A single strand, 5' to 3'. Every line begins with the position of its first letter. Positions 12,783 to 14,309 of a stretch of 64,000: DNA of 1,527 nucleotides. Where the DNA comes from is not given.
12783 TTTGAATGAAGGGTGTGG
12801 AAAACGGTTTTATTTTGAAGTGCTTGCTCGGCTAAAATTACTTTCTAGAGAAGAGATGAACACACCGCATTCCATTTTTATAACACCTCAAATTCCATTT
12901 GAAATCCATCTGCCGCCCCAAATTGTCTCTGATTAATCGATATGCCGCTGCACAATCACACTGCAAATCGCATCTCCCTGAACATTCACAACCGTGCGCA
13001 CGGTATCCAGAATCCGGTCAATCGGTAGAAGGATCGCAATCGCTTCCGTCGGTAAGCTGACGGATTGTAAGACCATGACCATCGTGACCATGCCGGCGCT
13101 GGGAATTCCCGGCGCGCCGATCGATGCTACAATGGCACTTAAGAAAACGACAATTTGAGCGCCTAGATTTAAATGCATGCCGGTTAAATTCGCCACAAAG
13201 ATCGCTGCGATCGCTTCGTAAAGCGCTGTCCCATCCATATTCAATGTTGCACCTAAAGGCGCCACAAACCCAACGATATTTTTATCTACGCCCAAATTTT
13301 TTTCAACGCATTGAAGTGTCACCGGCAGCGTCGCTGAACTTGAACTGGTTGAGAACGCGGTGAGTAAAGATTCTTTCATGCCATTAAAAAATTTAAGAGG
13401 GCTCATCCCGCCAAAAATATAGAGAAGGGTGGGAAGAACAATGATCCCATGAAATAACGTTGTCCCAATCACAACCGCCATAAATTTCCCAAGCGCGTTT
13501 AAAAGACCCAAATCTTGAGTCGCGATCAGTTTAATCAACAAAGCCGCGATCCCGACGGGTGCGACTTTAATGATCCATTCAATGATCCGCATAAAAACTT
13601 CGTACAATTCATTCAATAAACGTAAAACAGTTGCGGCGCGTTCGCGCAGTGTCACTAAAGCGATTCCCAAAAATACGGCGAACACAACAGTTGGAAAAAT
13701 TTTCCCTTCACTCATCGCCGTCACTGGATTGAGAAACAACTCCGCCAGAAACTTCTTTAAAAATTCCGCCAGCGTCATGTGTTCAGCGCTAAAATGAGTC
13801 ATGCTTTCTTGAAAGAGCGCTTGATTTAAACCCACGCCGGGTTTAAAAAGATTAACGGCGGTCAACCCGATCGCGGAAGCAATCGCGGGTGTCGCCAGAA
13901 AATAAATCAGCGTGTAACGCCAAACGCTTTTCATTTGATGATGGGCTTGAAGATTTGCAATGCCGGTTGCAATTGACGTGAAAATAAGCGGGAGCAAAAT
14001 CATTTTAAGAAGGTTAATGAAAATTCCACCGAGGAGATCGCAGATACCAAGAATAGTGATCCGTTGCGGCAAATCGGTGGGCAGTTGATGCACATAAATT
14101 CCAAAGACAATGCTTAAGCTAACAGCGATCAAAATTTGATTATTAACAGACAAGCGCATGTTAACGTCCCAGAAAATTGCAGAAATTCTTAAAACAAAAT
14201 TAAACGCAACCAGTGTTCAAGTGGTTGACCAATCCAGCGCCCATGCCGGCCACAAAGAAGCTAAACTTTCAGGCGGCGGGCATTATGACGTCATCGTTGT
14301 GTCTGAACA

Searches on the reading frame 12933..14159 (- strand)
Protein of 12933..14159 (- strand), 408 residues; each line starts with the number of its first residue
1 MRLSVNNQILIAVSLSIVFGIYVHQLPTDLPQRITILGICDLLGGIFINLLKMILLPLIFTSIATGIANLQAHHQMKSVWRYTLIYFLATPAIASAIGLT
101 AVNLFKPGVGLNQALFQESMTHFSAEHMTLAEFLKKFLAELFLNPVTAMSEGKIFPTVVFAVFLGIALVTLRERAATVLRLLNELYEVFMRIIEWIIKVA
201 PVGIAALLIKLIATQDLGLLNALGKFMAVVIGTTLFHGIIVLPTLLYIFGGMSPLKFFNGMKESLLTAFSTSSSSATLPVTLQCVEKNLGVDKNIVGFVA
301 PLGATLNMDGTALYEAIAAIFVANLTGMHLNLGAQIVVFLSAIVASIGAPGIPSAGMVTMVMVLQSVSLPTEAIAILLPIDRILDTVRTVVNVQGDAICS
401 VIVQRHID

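Call 95: search_protein_families(library=pfam, proteins=[window:12933-14159:-], max_evalue=0.001)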
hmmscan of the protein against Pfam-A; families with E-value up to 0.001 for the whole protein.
window:12933-14159:- (408 aa): 1 family
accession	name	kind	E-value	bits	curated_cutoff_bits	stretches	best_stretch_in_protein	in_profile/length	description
PF00375.23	SDF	-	1.1e-118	397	27.9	1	7-405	3-386/387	Sodium:dicarboxylate symporter family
